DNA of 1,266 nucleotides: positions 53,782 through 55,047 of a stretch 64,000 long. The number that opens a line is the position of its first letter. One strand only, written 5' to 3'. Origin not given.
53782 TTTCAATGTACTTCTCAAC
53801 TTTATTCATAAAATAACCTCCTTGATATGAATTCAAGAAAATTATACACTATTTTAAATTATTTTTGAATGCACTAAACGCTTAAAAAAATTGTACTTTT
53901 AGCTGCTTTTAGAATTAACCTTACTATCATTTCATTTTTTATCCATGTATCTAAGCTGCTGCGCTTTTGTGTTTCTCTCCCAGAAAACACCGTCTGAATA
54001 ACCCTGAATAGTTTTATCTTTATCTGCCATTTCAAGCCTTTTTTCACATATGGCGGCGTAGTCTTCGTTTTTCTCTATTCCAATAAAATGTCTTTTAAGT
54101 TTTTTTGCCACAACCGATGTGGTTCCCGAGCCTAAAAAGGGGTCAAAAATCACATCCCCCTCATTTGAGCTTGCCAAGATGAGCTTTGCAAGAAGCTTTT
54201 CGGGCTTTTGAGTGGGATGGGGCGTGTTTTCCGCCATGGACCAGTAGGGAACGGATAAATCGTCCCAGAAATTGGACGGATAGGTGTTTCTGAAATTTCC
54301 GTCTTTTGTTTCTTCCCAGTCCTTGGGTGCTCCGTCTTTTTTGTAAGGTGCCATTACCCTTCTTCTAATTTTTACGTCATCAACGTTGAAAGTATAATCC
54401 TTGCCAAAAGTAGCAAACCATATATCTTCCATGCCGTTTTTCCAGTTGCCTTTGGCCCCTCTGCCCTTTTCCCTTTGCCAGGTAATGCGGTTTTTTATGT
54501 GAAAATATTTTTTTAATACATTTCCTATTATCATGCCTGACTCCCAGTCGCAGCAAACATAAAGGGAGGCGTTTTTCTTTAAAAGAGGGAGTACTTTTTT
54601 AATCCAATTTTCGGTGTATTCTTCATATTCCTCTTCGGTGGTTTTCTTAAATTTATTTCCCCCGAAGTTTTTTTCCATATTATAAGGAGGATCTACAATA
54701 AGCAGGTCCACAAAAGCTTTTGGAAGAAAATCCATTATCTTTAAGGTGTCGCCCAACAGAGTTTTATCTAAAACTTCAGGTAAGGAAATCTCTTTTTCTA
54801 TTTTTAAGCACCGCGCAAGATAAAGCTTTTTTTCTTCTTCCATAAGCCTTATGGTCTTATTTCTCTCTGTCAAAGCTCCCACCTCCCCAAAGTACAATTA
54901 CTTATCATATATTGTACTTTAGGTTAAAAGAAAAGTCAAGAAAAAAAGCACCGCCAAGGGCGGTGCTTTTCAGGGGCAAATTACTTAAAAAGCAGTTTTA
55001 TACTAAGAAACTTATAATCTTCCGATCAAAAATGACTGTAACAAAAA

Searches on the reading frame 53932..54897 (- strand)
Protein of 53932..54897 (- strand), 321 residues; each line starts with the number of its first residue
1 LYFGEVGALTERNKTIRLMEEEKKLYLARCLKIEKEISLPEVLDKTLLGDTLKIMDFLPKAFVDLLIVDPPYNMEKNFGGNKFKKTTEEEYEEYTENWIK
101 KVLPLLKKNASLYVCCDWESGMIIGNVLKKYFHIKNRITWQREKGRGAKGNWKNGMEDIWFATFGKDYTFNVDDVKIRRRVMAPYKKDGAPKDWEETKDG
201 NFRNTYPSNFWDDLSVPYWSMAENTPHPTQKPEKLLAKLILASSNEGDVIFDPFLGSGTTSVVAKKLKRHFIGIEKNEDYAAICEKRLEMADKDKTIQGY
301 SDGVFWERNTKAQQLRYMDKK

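Call 10: search_protein_families(library=pfam, proteins=[window:53932-54897:-], max_evalue=0.01)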
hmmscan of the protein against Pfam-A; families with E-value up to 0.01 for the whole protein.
window:53932-54897:- (321 aa): 2 families
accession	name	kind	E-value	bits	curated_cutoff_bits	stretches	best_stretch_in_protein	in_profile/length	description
PF01555.25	N6_N4_Mtase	-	5.9e-46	157.6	26.7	1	63-285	1-220/221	DNA methylase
PF01170.24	UPF0020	-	0.0036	17.4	22.3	0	240-285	22-68/197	RMKL-like, methyltransferase domain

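Call 73: search_protein_families(library=padloc, proteins=[window:53932-54897:-], max_evalue=0.01)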
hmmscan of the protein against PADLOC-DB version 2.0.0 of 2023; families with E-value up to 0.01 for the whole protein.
window:53932-54897:- (321 aa): 69 families (the best 25 are shown)
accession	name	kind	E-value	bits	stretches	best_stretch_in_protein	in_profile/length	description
PDLC03371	MTase_II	-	2.3e-70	235.1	1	43-294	10-258/260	Type II methyltransferase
PDLC03299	MTase_II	-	7.1e-60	201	1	45-292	16-261/296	Type II methyltransferase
PDLC03320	MTase_II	-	2.6e-43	146.3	1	49-292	38-278/289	Type II methyltransferase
PDLC03216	MTase_II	-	4.6e-39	132.4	2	226-293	193-260/364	Type II methyltransferase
PDLC03738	oMTase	-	8.3e-38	128.1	2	226-292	203-269/376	orphan methyltransferase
PDLC03353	MTase_II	-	3.6e-31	106.6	1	44-294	9-256/260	Type II methyltransferase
PDLC03387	MTase_II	-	5.4e-30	102.5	2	136-291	144-278/289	Type II methyltransferase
PDLC03265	MTase_II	-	1.7e-28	98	2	48-156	29-137/333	Type II methyltransferase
PDLC03300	MTase_II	-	3.3e-28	96.6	1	89-291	84-279/302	Type II methyltransferase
PDLC03339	MTase_II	-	5.5e-28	95.8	1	46-291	6-274/399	Type II methyltransferase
PDLC03238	MTase_II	-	2.4e-26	90.7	1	14-297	90-372/428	Type II methyltransferase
PDLC03230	MTase_II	-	2.6e-26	90.8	1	42-288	34-282/360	Type II methyltransferase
PDLC03638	MTase_III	-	4.5e-23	79.5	2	171-289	566-678/816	Type III methyltransferase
PDLC03350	MTase_II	-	1.8e-22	78.1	1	39-294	51-301/312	Type II methyltransferase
PDLC03635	MTase_III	-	3.3e-21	73.7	1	200-289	483-573/708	Type III methyltransferase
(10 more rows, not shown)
